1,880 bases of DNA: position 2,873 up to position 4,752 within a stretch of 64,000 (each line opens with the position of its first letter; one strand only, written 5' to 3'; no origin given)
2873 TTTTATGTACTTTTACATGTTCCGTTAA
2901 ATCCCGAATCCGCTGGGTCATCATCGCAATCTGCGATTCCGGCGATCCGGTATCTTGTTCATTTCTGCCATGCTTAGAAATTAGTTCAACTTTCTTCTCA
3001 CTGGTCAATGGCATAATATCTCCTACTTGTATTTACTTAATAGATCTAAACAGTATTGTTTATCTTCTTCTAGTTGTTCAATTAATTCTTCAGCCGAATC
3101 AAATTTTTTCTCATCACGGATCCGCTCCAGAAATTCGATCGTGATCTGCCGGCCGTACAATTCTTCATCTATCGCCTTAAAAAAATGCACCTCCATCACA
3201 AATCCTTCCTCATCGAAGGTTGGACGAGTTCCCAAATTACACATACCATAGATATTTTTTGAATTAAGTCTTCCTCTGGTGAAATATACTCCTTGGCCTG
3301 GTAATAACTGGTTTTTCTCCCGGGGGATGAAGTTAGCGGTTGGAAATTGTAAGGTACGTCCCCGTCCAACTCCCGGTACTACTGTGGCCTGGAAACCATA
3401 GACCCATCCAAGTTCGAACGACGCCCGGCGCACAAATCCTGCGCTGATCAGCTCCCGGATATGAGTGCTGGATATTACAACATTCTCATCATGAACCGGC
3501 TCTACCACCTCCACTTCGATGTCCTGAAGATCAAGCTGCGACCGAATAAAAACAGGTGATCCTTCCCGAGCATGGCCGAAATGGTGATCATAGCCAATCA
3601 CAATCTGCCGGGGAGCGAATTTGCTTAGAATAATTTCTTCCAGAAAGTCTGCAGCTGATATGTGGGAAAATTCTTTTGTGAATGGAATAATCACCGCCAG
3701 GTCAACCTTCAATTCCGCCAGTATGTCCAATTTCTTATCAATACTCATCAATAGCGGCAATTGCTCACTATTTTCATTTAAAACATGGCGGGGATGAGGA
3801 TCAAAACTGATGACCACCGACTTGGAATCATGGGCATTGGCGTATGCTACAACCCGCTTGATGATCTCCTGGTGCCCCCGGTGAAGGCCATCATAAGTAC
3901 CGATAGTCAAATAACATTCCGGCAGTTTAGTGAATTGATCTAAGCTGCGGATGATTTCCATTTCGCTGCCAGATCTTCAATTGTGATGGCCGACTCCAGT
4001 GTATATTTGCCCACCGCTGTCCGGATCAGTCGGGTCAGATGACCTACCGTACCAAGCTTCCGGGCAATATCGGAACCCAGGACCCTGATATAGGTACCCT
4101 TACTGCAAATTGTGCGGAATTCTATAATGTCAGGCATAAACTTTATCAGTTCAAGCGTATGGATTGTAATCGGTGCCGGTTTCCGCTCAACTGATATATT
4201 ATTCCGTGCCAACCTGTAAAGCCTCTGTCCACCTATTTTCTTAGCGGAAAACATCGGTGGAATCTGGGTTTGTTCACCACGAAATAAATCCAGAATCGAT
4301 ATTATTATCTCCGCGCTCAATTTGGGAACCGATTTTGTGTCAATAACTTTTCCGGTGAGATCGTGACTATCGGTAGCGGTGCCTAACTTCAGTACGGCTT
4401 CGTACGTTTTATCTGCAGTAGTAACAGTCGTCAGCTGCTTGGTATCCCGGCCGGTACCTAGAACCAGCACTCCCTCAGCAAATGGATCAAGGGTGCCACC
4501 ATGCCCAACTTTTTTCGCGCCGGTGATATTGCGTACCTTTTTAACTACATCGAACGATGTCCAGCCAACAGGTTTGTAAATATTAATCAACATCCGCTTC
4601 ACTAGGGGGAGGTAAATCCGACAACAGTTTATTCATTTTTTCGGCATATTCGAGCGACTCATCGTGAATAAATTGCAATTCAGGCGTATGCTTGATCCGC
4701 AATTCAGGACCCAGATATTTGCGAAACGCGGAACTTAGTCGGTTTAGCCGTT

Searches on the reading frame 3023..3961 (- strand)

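Call 59: search_protein_families(library=pfam, proteins=[window:3023-3961:-], max_evalue=0.00001)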
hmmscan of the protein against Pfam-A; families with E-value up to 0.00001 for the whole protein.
window:3023-3961:- (312 aa): 2 families
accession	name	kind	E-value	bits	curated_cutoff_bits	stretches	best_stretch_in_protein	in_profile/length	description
PF06574.18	FAD_syn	-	7.2e-47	159.6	27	1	13-166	5-157/158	FAD synthetase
PF01687.23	Flavokinase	-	2.1e-36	125.3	19.6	1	185-306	2-122/124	Riboflavin kinase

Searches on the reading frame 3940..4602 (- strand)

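Call 59: search_protein_families(library=pfam, proteins=[window:3940-4602:-], max_evalue=0.00001)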
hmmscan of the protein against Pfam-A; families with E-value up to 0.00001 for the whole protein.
window:3940-4602:- (220 aa): 2 families
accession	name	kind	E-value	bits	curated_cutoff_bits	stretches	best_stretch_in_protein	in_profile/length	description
PF01509.24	TruB_N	-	3.6e-52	177.2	27.3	1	24-172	1-149/149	TruB family pseudouridylate synthase (N terminal domain)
PF16198.10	TruB_C_2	-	2.9e-08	34.2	29.3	1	173-215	1-46/66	tRNA pseudouridylate synthase B C-terminal domain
